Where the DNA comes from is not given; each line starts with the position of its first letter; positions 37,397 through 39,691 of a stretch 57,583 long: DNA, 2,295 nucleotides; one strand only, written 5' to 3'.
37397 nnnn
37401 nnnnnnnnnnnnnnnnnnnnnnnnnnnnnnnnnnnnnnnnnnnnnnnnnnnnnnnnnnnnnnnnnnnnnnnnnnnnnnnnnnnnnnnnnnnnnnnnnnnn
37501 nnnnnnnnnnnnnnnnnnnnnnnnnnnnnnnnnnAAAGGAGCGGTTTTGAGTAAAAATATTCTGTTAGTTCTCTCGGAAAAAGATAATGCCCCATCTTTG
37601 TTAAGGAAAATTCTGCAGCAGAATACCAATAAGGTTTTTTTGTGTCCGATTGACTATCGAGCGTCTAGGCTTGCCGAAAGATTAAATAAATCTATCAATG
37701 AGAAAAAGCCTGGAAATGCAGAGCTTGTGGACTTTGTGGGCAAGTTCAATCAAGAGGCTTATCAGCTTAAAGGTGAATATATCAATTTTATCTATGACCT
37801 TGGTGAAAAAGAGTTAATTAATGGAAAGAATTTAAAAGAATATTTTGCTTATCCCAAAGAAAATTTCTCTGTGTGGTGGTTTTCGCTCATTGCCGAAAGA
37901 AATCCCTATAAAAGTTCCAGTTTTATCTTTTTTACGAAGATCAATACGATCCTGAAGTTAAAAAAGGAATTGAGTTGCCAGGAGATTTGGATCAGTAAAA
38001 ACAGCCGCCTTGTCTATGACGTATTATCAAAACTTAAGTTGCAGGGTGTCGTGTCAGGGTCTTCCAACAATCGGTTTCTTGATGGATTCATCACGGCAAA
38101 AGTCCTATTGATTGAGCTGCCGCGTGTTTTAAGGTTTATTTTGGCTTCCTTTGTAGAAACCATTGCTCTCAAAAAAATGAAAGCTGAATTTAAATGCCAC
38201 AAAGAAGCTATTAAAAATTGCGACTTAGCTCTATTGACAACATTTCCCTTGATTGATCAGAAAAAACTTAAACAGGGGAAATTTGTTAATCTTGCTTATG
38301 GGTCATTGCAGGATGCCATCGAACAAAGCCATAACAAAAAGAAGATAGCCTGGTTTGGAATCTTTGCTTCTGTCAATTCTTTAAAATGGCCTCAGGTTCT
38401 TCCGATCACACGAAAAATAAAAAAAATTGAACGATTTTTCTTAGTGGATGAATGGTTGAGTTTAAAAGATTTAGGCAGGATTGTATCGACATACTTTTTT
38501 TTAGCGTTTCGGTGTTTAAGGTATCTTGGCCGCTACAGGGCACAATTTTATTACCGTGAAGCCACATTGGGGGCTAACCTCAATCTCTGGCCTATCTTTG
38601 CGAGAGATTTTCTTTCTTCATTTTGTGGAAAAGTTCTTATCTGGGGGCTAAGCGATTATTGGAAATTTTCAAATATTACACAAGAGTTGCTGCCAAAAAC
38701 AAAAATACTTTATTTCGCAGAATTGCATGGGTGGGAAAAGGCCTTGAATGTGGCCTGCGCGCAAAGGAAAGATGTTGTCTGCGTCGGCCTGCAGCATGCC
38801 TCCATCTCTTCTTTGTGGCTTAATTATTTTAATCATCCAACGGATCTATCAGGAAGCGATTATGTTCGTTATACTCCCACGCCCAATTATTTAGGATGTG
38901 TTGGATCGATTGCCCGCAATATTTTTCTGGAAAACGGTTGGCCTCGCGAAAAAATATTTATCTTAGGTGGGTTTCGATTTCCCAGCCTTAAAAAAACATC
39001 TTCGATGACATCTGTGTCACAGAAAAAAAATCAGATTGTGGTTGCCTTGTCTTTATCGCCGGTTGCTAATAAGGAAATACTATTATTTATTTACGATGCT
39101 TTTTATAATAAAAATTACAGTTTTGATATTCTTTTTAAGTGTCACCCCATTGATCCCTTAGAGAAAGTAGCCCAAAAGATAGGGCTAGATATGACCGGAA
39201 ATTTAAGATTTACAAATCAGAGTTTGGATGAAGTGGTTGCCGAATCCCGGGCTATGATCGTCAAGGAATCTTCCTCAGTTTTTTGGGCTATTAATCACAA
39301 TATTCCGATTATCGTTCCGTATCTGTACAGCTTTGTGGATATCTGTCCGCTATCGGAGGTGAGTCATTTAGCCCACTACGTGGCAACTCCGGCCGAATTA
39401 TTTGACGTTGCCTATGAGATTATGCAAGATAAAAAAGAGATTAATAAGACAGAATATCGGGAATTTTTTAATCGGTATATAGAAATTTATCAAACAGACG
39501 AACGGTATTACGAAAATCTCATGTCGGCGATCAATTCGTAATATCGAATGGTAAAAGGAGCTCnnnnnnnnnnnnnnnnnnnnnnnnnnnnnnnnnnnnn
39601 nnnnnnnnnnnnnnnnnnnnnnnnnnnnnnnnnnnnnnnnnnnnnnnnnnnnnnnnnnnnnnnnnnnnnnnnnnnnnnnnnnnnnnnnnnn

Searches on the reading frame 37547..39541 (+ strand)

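Call 19: search_protein_families(library=ncbifam, proteins=[window:37547-39541:+], max_evalue=0.00001)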
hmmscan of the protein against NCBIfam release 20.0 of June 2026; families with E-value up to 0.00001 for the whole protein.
window:37547-39541:+ (664 aa): 1 family
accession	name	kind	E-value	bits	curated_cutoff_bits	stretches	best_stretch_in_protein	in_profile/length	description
TIGR04326.1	O_ant_LIC13510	subfamily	3.8e-54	184.1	250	1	68-620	21-572/602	TIGR04326 family surface carbohydrate biosynthesis protein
